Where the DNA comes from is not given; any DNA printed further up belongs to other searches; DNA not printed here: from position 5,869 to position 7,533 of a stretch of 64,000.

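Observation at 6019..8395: Radical SAM/SPASM enzyme with three tandem (GCCxxx)n small-protein genes: candidate uncharacterised RiPP or modified-protein system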

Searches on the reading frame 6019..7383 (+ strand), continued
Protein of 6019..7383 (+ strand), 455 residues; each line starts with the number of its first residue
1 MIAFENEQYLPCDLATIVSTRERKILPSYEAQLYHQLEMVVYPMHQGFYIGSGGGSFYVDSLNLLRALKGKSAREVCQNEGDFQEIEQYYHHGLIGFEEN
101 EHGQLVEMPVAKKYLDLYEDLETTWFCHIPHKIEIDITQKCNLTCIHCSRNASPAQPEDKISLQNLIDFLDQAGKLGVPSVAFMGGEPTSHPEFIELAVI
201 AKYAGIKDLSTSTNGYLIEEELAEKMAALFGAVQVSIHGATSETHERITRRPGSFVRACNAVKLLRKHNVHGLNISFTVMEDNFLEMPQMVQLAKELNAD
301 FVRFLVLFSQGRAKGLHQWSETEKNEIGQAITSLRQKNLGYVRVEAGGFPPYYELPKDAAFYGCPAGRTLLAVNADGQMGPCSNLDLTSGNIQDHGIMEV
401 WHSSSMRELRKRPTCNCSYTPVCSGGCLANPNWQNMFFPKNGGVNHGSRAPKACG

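Call 24: list_cluster_members(proteins=[P0008, P0075, P0004, P0001])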
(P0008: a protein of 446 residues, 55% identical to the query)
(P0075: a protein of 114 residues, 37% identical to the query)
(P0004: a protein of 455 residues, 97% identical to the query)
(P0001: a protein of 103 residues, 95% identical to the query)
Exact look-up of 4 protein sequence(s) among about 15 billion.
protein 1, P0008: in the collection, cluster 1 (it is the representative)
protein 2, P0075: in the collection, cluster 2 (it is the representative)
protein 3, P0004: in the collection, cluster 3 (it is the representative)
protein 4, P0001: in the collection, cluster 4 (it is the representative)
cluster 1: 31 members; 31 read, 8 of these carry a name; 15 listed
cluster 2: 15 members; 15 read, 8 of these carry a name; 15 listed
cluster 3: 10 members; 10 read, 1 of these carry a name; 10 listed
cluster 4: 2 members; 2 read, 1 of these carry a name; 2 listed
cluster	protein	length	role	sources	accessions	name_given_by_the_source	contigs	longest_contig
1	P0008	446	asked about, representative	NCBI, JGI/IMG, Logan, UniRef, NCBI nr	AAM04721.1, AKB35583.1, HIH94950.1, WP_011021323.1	TPA: radical SAM protein [Methanosarcina acetivorans] | Tungsten-containing aldehyde ferredoxin oxidoreductase cofactor modifying protein n=3 ... | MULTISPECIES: radical SAM protein [Methanosarcina]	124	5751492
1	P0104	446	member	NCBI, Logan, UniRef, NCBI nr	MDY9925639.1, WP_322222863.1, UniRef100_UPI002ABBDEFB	radical SAM/SPASM domain-containing protein [Methanosarcina sp.] | radical SAM/SPASM domain-containing protein n=1 Tax=Methanosarcina sp. TaxID=2213 ... | radical SAM protein [Methanosarcina sp.]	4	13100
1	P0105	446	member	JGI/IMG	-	radical SAM protein with 4Fe4S-binding SPASM domain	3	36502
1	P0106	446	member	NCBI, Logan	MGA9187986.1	MAG: radical SAM protein [Methanosarcina sp.]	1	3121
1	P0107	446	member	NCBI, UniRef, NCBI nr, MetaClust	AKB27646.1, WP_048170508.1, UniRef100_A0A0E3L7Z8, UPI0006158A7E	Radical SAM domain heme biosynthesis protein [Methanosarcina siciliae T4/M] | Radical SAM domain heme biosynthesis protein n=1 Tax=Methanosarcina siciliae T4/M ... | radical SAM protein [Methanosarcina siciliae]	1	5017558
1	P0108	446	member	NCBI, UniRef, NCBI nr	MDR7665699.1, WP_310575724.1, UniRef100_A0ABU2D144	radical SAM protein [Methanosarcina sp. Z-7115] | Radical SAM protein n=1 Tax=Methanosarcina baikalica TaxID=3073890 RepID=A0ABU2D144_9EURY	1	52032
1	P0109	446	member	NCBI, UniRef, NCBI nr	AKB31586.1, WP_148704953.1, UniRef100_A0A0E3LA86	Radical SAM domain heme biosynthesis protein [Methanosarcina siciliae HI350] | Radical SAM domain heme biosynthesis protein n=1 Tax=Methanosarcina siciliae HI350 ... | radical SAM protein [Methanosarcina siciliae]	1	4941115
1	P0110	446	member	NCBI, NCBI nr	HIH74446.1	MAG TPA: radical SAM protein [Methanosarcina sp.] | radical SAM protein [Methanosarcina sp.]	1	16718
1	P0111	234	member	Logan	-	-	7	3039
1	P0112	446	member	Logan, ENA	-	-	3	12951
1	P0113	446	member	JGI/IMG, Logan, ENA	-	-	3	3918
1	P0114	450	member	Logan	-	-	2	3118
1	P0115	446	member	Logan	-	-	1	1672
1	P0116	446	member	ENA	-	-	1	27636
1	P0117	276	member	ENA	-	-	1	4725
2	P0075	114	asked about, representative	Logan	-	-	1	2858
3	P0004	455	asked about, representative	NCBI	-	-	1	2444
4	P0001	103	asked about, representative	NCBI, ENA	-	-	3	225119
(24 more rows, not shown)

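Call 27: search_solved_structures(query=A1, max_evalue=0.001, show_alignments=0)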
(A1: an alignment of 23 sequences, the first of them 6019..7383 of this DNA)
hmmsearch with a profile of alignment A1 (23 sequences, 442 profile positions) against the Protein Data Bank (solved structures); distinct sequences matched with E-value up to 0.001: 34.
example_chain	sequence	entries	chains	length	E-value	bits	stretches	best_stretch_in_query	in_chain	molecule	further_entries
6efn_A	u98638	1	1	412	8.9e-31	110.5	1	127-417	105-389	Sporulation killing factor maturation protein SkfB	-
6c8v_A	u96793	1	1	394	5.9e-21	78.1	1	133-429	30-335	Coenzyme PQQ synthesis protein E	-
5v1q_A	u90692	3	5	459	2.2e-19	72.9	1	75-430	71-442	Radical SAM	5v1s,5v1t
7vob_C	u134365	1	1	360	8e-16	61.2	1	135-300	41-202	Cytosylglucuronate decarboxylase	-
7voc_C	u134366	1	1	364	8.2e-16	61.1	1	135-300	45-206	Cytosylglucuronate decarboxylase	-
4k37_A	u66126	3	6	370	3e-15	59.3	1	139-429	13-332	Anaerobic sulfatase-maturating enzyme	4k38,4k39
4k36_A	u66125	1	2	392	4e-15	58.9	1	139-429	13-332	Anaerobic sulfatase-maturating enzyme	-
5wgg_A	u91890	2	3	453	5.8e-14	55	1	131-247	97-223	Radical SAM domain protein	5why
1tv7_A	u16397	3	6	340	2e-13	53.2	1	133-327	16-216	Molybdenum cofactor biosynthesis protein A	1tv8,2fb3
2fb2_A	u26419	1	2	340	2.2e-13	53.1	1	133-327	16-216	Molybdenum cofactor biosynthesis protein A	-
7tol_A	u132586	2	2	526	2.3e-12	49.8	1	133-220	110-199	glycerol dibiphytanyl glycerol tetraether - macrocyclic archaeol synthase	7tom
7wzv_A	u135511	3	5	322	7.9e-12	48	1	130-240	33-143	4Fe-4S cluster-binding domain-containing protein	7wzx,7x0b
9dfu_A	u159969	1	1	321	2.9e-11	46.2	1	125-329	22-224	Radical SAM core domain-containing protein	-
9dfn_A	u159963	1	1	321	9.1e-11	44.5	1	125-329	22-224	Radical SAM core domain-containing protein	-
9dfw_A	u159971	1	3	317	3.8e-10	42.5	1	125-283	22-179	Radical SAM core domain-containing protein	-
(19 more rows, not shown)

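Call 34: find_encoding_contigs(protein=P0057, flank=5000, max_places=2)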
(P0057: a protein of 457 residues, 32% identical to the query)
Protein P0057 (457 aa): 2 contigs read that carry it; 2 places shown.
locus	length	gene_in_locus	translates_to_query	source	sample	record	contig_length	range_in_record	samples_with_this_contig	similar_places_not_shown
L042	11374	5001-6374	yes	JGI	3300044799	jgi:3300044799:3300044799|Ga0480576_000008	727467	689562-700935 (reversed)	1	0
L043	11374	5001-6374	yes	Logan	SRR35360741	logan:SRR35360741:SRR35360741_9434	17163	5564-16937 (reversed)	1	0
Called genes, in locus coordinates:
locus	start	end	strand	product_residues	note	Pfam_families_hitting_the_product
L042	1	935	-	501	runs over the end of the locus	-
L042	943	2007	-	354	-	PF13421:Band_7_1, PF01145:Band_7 (weak), PF12773:DZR (faint), PF13248:Zn_ribbon_3 (weak), PF13240:Zn_Ribbon_1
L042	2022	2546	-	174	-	-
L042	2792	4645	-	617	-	PF00016:RuBisCO_large (weak)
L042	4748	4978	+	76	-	-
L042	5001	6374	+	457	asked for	PF04055:Radical_SAM, PF13353:Fer4_12, PF13186:SPASM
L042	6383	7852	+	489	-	PF02310:B12-binding, PF04055:Radical_SAM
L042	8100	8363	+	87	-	-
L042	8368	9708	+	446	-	PF01336:tRNA_anti-codon, PF00152:tRNA-synt_2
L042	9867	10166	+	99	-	-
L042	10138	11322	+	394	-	PF01494:FAD_binding_3, PF03486:HI0933_like (weak), PF05834:Lycopene_cycl (weak), PF07992:Pyr_redox_2, PF12831:FAD_oxidored (weak), PF13450:NAD_binding_8 (weak), PF01266:DAO, PF22578:GGR_cat, +3 more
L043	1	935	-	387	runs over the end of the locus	?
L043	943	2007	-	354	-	PF13421:Band_7_1, PF01145:Band_7 (weak), PF12773:DZR (faint), PF13248:Zn_ribbon_3 (weak), PF13240:Zn_Ribbon_1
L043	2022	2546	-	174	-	-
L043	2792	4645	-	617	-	PF00016:RuBisCO_large (weak)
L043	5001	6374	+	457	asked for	PF04055:Radical_SAM, PF13353:Fer4_12, PF13186:SPASM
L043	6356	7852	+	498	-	PF02310:B12-binding, PF04055:Radical_SAM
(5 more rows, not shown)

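Call 39: predict_structure(alignment_id=A1)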
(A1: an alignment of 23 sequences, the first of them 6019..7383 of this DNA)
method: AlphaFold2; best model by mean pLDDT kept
length: 455 residues; sequences in the alignment: 23
mean_pLDDT: 89.9   pTM: 0.87
mean pLDDT of the five models: 89.9, 89.7, 89.4, 88.7, 84.7
residues with pLDDT >= 90: 325; 70-90: 105; 50-70: 11; < 50: 14
segments of 3 or more residues with pLDDT < 50: 442-455
pLDDT, mean of each block of 10 residues (from residue 1): 88 83 95 96 95 91 94 96 96 95 94 95 93 95 88 84 96 96 95 97 97 97 98 97 97 98 97 95 96 96 90 89 91 86 83 77 92 94 87 96 94 84 80 68 38 30
secondary structure, 60 per line:
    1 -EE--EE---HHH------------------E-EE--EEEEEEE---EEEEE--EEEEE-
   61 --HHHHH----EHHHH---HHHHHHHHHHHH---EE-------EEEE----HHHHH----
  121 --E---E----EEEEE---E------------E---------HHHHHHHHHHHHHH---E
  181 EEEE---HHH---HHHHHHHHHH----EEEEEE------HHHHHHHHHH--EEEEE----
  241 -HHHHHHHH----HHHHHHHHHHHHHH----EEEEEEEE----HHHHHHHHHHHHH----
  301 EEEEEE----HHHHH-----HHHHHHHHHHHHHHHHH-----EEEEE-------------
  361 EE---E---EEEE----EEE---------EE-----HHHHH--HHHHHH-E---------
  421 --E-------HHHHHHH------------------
elements in order: E38-44 E48-52 E55-59 H63-67 H73-76 H80-91 E104-107 H112-116 E132-136 H163-176 E180-184 H194-203 E208-213 H220-229 E232-236 H242-249 H254-267 E272-279 H284-296 E301-306 H311-315 H321-337 E343-347 E370-373 E378-380 H397-401 H404-409 H431-437

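Call 42: fold_search(model_id=the predicted structure, library=pdb)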
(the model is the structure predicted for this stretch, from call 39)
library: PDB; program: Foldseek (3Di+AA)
matches with E <= 10: 1823; with E <= 0.001: 246
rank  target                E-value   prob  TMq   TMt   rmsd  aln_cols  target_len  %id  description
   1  6efn                  3.0e-22  1.00  0.63  0.73   5.4       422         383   20  Structure of a RiPP maturase, SkfB (released 2018-10-24)
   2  5v1s_A                6.9e-19  1.00  0.64  0.68   6.5       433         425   16  Crystal structure of Streptococcus suis SuiB bound to S-adenosylmethionine (released 2017-08-30)
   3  5v1t_A                1.8e-18  1.00  0.62  0.64   7.0       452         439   15  Crystal structure of Streptococcus suis SuiB bound to precursor peptide SuiA (released 2017-08-30)
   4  5v1q_B                1.2e-17  1.00  0.64  0.66   6.2       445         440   15  Crystal structure of Streptococcus suis SuiB (released 2017-08-30)
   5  5v1s_B                1.4e-17  1.00  0.61  0.65   6.7       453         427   16  Crystal structure of Streptococcus suis SuiB bound to S-adenosylmethionine (released 2017-08-30)
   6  5v1q_A                3.7e-17  1.00  0.62  0.65   6.3       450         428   15  Crystal structure of Streptococcus suis SuiB (released 2017-08-30)
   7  7vob                  7.4e-16  1.00  0.50  0.67   8.4       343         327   19  The crystal structure of a Radical SAM Enzyme BlsE involved in the Biosynthesis of Blasticidin S (released 2022-05-04)
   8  5wgg_A                1.1e-14  1.00  0.51  0.53  13.2       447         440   17  Structural Insights into Thioether Bond Formation in the Biosynthesis of Sactipeptides (released 2017-07-26)
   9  5why_B                3.2e-14  1.00  0.50  0.54  13.2       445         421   17  Structural Insights into Thioether Bond Formation in the Biosynthesis of Sactipeptides (released 2017-07-26)
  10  6c8v                  1.0e-13  1.00  0.47  0.66   5.3       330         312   20  X-ray structure of PqqE from Methylobacterium extorquens (released 2018-02-14)
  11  4k39_A                4.3e-13  1.00  0.51  0.63   4.8       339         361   22  Native anSMEcpe with bound AdoMet and Cp18Cys peptide (released 2013-05-08)
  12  4k38_A                4.6e-13  1.00  0.50  0.60   5.6       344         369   22  Native anSMEcpe with bound AdoMet and Kp18Cys peptide (released 2013-05-08)
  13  4k37_A                4.8e-13  1.00  0.51  0.63   5.1       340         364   22  Native anSMEcpe with bound AdoMet (released 2013-05-08)
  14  5why_A                5.1e-13  1.00  0.48  0.52  13.4       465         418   16  Structural Insights into Thioether Bond Formation in the Biosynthesis of Sactipeptides (released 2017-07-26)
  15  8hzv_A                5.5e-13  1.00  0.47  0.45   6.9       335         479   18  The crystal structure of a Radical SAM Enzyme DesII (released 2024-07-10)
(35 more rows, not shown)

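Call 43: find_encoding_contigs(protein=P0027, flank=5000, max_places=1)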
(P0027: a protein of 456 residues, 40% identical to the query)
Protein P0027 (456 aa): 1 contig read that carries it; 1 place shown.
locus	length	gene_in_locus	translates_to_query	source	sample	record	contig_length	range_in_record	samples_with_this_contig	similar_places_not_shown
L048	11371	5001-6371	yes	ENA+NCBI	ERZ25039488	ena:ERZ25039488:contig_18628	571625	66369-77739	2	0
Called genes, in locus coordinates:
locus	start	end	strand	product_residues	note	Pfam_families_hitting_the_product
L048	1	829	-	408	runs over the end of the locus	PF07690:MFS_1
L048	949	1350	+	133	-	PF01641:SelR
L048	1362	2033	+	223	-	PF00072:Response_reg, PF00486:Trans_reg_C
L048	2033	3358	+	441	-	PF26769:HAMP_PhoQ, PF00512:HisKA, PF02518:HATPase_c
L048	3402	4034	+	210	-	-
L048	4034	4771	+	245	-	PF00989:PAS (weak), PF08448:PAS_4 (weak), PF00196:GerE, PF04545:Sigma70_r4 (weak), PF08281:Sigma70_r4_2 (weak)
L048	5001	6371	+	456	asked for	PF04055:Radical_SAM, PF13186:SPASM (weak)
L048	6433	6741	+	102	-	-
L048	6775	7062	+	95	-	-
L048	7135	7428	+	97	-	-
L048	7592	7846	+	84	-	-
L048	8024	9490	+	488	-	PF00089:Trypsin, PF13365:Trypsin_2, PF00595:PDZ, PF13180:PDZ_2, PF17820:PDZ_6, PF00595:PDZ, PF13180:PDZ_2, PF17820:PDZ_6, +1 more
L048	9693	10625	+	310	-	PF01145:Band_7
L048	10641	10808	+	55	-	-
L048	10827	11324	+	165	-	PF07853:DUF1648 (weak)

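Call 44: find_encoding_contigs(protein=P0024, flank=5000, max_places=1)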
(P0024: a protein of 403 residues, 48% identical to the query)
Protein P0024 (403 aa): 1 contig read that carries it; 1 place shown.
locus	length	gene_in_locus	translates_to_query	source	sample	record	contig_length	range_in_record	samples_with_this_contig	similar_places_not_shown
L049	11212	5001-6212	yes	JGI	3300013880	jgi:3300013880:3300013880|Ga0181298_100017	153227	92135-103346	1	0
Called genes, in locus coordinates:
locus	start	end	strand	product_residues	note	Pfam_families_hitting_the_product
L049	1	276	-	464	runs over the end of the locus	PF02127:Peptidase_M18, PF05343:Peptidase_M42 (faint)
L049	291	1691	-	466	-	PF03841:SelA, PF01053:Cys_Met_Meta_PP (weak)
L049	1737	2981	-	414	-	PF02875:Mur_ligase_C, PF27239:FOL3_C (weak)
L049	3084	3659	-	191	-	PF02915:Rubrerythrin, PF21349:RUBY_RBDX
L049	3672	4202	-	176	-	PF01475:FUR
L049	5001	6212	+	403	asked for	PF04055:Radical_SAM, PF13186:SPASM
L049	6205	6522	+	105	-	-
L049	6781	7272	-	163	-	PF06271:RDD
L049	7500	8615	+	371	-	PF13439:Glyco_transf_4, PF13579:Glyco_trans_4_4, PF00534:Glycos_transf_1, PF13692:Glyco_trans_1_4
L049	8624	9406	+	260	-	PF00535:Glycos_transf_2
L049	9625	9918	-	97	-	-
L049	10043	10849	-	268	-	PF01791:DeoC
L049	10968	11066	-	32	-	-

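Call 45: find_encoding_contigs(protein=P0065, flank=5000, max_places=1)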
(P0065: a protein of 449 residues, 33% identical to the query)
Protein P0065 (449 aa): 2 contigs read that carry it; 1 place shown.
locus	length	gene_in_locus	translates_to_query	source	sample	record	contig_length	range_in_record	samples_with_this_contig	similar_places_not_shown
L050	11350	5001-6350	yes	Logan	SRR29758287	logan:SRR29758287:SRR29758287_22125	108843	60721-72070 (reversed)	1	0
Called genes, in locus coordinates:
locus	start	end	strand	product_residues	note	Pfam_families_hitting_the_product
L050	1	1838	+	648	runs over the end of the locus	PF02534:T4SS-DNA_transf (weak), PF10412:TrwB_AAD_bind, PF02534:T4SS-DNA_transf, PF12696:TraG-D_C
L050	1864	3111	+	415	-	-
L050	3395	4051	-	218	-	-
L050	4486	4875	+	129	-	-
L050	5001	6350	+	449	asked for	PF04055:Radical_SAM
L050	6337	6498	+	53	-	-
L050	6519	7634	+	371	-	PF04055:Radical_SAM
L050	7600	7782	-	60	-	-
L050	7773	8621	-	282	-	PF01555:N6_N4_Mtase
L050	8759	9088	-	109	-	-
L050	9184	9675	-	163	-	PF00383:dCMP_cyt_deam_1, PF14437:MafB19-deam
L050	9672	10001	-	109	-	-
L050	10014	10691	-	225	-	PF13487:HD_5, PF01966:HD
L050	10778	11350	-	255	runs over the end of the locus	-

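Call 46: find_encoding_contigs(protein=P0046, flank=5000, max_places=1)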
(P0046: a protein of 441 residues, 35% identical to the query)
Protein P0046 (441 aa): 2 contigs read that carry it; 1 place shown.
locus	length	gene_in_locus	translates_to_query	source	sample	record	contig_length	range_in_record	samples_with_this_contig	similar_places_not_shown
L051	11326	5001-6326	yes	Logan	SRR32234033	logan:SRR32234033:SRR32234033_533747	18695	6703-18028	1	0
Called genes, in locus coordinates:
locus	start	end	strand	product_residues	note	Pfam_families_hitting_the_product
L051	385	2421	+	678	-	-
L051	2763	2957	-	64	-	-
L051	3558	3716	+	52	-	-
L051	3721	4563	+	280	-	PF00583:Acetyltransf_1 (weak), PF08445:FR47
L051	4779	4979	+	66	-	-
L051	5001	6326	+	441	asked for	PF04055:Radical_SAM, PF13353:Fer4_12 (weak), PF13186:SPASM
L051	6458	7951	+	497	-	PF02310:B12-binding, PF04055:Radical_SAM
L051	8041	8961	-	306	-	PF04072:LCM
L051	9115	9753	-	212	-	PF01209:Ubie_methyltran, PF13489:Methyltransf_23, PF05175:MTS, PF08241:Methyltransf_11, PF08242:Methyltransf_12, PF13649:Methyltransf_25, PF13847:Methyltransf_31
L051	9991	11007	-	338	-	PF00814:TsaD, PF22521:HypF_C_2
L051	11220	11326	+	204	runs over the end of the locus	PF02348:CTP_transf_3 (weak), PF12804:NTP_transf_3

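Call 52: find_related_loci(query=A1, collection=metagenome_contigs, flank=3000)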
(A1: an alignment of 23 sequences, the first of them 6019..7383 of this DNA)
Query A1 (455 aa) in metagenome_contigs; peptide patterns used: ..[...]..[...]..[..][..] (x = any residue, [..] = any of these).
120 stretches matched a pattern; 63 encode a relative of the query (tblastn E <= 1e-3); 63 distinct loci.
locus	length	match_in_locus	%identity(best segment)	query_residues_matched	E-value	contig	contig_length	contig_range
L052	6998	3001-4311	56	1-437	7e-173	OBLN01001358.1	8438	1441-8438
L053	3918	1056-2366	54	1-437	5e-174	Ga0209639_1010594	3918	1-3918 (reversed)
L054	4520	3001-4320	52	1-440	2e-165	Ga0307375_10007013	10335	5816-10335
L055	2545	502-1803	36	1-428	8e-97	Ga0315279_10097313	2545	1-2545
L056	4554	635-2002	35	4-444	4e-85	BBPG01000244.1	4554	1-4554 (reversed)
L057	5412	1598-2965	35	4-444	5e-85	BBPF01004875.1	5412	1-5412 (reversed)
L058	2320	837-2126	35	4-427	1e-84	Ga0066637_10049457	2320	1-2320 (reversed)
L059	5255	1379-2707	34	4-442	6e-82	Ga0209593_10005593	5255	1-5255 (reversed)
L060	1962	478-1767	35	4-427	1e-85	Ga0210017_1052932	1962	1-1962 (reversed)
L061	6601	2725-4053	34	4-442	2e-81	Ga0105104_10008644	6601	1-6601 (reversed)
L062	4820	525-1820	32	4-430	4e-80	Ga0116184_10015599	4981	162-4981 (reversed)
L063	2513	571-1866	32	4-430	4e-82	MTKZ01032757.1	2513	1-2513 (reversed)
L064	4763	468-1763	32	4-430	4e-80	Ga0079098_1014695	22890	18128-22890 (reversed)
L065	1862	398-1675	32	4-427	3e-83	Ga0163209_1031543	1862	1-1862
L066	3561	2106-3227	36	4-373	1e-73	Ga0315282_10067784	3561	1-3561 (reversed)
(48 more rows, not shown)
